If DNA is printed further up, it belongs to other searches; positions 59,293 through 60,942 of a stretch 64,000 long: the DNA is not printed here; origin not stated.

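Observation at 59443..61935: Tandem squalene/phytoene-synthase paralogs, a possible HpnC/HpnD-type two-enzyme route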

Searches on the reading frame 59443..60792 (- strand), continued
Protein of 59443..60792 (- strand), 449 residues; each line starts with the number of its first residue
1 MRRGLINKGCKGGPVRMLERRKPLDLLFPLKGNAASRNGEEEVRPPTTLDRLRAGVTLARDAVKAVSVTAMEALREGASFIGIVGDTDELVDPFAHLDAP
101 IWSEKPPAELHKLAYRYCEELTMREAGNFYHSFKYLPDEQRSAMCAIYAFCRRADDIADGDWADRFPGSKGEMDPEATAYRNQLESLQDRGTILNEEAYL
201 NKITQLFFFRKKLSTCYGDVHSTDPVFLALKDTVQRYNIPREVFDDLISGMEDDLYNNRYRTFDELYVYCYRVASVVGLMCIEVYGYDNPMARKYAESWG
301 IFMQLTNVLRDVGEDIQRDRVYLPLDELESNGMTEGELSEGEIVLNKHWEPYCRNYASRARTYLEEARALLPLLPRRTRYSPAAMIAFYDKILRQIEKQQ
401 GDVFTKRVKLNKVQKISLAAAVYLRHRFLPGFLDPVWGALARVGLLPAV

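Call 103: search_protein_families(library=ncbifam, proteins=[L101:1250-2722:+, L101:2743-3705:+, L101:3746-4936:+], max_evalue=1e-20)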
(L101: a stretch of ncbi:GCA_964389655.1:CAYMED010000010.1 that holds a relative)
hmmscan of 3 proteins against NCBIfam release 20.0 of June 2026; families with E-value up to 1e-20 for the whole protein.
L101:1250-2722:+ (490 aa): 4 families
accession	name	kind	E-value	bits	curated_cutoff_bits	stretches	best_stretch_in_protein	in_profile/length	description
TIGR03467.1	HpnE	equivalog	9.2e-102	341.5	283.05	1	12-458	1-429/430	hydroxysqualene dehydroxylase HpnE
TIGR02732.1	zeta_caro_desat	equivalog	2e-32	112.7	622.15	1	12-262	2-258/474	9,9'-di-cis-zeta-carotene desaturase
NF005560.0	PRK07233.1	equivalog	4.4e-24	85.1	252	1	11-457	2-428/435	hypothetical protein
TIGR02731.1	phytoene_desat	equivalog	2e-22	79.6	569.4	1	12-457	2-452/453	15-cis-phytoene desaturase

L101:2743-3705:+ (320 aa): 4 families
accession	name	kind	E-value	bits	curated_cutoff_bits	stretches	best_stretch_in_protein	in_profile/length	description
TIGR03464.1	HpnC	equivalog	3.9e-89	298.7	250.45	1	38-305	2-265/267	squalene synthase HpnC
TIGR03465.1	HpnD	equivalog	2e-46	158.2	278.6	1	41-306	5-265/267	presqualene diphosphate synthase HpnD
NF045686.1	PhytoSynCyanob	equivalog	2e-29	102.7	550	1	27-298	17-296/310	15-cis-phytoene synthase CrtB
NF045921.1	PhytnSynCrtBRhod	equivalog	3.2e-28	99.1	500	1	32-302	7-272/307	15-cis-phytoene synthase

L101:3746-4936:+ (396 aa): 4 families
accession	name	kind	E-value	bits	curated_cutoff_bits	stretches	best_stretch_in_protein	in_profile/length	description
TIGR03465.1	HpnD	equivalog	1.5e-60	204.5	278.6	1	163-381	51-266/267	presqualene diphosphate synthase HpnD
TIGR03464.1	HpnC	equivalog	2.6e-41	141.9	250.45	1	81-379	4-265/267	squalene synthase HpnC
NF045686.1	PhytoSynCyanob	equivalog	7.8e-36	123.7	550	1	170-384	84-308/310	15-cis-phytoene synthase CrtB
NF045921.1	PhytnSynCrtBRhod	equivalog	7e-28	98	500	1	154-383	51-279/307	15-cis-phytoene synthase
